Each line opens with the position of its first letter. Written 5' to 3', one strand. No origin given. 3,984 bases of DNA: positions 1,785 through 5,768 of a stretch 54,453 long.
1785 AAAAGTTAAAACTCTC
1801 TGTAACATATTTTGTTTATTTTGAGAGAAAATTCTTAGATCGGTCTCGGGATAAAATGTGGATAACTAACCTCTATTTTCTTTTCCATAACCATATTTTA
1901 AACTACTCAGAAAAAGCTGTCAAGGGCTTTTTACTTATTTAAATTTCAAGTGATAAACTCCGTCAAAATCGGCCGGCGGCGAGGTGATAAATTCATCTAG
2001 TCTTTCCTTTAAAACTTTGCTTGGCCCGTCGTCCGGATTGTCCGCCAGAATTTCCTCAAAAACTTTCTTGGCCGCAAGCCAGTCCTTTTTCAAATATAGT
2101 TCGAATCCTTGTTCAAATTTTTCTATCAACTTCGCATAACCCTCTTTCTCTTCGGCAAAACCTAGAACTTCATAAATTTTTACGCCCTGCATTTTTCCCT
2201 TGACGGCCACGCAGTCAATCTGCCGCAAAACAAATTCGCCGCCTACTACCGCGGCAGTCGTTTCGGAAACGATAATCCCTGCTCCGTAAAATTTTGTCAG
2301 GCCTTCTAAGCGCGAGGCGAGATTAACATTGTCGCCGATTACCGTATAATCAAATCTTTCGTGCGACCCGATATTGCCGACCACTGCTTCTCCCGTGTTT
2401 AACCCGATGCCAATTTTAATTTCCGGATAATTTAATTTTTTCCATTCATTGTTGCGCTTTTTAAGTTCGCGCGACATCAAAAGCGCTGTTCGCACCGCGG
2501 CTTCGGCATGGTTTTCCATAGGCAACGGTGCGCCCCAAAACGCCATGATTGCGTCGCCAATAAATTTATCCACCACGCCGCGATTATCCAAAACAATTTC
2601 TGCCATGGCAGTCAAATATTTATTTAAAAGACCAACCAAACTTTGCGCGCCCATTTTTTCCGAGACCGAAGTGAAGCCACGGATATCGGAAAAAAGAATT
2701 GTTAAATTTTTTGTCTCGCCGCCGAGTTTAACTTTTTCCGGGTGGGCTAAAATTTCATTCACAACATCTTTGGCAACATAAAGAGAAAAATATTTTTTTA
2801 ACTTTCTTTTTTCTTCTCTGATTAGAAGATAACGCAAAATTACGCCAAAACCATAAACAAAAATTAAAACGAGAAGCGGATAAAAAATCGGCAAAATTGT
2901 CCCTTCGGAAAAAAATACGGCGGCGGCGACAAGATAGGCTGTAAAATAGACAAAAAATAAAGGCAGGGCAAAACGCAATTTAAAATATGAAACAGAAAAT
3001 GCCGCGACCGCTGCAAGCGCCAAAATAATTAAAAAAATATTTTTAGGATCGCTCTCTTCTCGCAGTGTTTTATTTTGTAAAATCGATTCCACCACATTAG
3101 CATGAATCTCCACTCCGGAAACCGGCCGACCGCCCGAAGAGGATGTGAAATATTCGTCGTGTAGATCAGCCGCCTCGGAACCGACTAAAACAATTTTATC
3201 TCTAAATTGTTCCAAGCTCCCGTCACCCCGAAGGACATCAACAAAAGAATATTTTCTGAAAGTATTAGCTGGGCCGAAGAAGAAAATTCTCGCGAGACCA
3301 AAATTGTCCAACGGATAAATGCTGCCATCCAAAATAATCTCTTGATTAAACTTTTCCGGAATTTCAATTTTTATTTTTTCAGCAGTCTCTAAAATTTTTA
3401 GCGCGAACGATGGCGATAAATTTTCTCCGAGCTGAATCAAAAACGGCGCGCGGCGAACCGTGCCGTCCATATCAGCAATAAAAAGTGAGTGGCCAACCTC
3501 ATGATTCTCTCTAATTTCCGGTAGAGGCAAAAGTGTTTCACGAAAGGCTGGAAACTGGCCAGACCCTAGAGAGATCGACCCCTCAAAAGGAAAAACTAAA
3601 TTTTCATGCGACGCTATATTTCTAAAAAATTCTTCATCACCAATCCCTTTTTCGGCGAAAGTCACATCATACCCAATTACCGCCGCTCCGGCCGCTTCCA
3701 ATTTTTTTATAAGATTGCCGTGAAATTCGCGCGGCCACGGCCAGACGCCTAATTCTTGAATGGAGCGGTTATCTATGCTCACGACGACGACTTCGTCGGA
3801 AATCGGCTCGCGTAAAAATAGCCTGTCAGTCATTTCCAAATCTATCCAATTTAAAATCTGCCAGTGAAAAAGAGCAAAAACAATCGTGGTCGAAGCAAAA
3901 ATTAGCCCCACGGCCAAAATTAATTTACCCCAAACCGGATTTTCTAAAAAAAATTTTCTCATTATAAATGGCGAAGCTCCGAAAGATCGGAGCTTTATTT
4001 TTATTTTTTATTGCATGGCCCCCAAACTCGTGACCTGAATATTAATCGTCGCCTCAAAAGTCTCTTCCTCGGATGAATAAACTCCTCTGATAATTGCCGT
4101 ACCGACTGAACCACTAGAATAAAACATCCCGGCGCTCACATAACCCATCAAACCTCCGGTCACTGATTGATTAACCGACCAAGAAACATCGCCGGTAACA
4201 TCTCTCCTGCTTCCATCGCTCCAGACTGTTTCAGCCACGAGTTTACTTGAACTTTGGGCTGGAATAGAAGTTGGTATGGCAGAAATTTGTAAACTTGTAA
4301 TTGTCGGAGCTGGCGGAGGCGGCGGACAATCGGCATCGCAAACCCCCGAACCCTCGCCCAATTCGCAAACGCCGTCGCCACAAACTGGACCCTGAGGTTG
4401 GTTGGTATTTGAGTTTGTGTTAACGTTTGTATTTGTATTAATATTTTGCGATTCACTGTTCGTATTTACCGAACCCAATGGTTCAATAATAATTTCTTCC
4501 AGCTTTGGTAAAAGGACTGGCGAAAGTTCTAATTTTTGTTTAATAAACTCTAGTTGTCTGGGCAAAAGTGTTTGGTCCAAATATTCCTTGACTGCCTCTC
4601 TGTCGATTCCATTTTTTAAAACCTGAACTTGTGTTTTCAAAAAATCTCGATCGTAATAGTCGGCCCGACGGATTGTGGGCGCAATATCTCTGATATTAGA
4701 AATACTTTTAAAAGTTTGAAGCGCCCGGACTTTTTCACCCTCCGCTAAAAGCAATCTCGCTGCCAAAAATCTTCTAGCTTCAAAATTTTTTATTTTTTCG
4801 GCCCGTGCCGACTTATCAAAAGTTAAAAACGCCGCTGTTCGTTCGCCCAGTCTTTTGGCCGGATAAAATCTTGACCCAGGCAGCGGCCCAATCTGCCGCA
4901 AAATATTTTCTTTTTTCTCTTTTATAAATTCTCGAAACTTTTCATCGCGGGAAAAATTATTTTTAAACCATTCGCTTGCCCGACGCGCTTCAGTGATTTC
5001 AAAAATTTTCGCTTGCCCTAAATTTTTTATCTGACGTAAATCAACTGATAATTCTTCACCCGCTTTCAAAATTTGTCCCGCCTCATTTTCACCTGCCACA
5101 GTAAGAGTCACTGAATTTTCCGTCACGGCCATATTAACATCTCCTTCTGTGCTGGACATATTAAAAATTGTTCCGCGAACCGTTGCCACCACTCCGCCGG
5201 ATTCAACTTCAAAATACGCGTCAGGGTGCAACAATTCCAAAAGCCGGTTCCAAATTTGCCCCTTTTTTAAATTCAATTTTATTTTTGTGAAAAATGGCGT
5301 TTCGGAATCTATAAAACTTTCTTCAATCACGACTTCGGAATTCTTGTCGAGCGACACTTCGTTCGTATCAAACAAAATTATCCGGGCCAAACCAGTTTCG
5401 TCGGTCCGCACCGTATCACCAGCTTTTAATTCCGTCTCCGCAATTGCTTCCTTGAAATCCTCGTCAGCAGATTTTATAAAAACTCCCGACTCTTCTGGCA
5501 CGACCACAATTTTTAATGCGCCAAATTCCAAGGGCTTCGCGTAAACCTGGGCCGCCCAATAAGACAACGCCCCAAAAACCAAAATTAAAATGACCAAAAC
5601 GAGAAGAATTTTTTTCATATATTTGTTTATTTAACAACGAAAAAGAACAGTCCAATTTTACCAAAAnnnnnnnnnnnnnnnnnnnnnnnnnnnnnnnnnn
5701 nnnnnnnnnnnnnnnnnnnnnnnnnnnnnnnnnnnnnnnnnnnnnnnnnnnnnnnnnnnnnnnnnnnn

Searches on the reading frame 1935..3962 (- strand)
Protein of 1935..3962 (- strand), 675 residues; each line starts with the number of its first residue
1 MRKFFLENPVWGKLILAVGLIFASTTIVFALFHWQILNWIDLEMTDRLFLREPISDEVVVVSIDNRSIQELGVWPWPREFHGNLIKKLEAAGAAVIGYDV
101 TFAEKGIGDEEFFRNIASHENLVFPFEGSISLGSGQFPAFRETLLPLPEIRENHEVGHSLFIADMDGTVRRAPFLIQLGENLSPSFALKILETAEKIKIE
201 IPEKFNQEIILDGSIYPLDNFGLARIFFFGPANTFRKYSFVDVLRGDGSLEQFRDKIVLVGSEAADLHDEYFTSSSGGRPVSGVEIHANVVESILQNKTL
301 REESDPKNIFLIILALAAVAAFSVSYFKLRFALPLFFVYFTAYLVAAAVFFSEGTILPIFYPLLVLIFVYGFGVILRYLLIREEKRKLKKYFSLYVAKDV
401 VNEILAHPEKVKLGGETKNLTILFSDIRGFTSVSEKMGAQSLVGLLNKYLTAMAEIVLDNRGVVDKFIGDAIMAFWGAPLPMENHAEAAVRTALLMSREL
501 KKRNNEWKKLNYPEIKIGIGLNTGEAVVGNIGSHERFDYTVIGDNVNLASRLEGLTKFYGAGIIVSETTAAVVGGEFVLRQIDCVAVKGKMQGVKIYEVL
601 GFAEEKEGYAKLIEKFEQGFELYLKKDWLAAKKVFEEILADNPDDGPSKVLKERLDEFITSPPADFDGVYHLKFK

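Call 54: search_protein_families(library=pfam, proteins=[window:1935-3962:-], max_evalue=0.001)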
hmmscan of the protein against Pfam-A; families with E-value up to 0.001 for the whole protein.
window:1935-3962:- (675 aa): 2 families
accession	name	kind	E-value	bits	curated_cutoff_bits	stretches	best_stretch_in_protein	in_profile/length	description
PF05226.16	CHASE2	-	7.9e-52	176.8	26.3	1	27-319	4-254/257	CHASE2 domain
PF00211.25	Guanylate_cyc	-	7.6e-25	88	21.9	1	417-597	6-179/183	Adenylate and Guanylate cyclase catalytic domain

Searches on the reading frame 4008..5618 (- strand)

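Call 54: search_protein_families(library=pfam, proteins=[window:4008-5618:-], max_evalue=0.001)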
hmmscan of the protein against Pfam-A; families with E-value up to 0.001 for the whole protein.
window:4008-5618:- (536 aa): 2 families
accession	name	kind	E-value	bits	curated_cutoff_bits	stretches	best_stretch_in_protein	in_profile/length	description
PF04773.18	FecR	-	1.5e-09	38.6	24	1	68-170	1-96/97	FecR protein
PF18915.5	DUF5667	-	2.7e-08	34.6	27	1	246-307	3-64/99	Domain of unknown function (DUF5667)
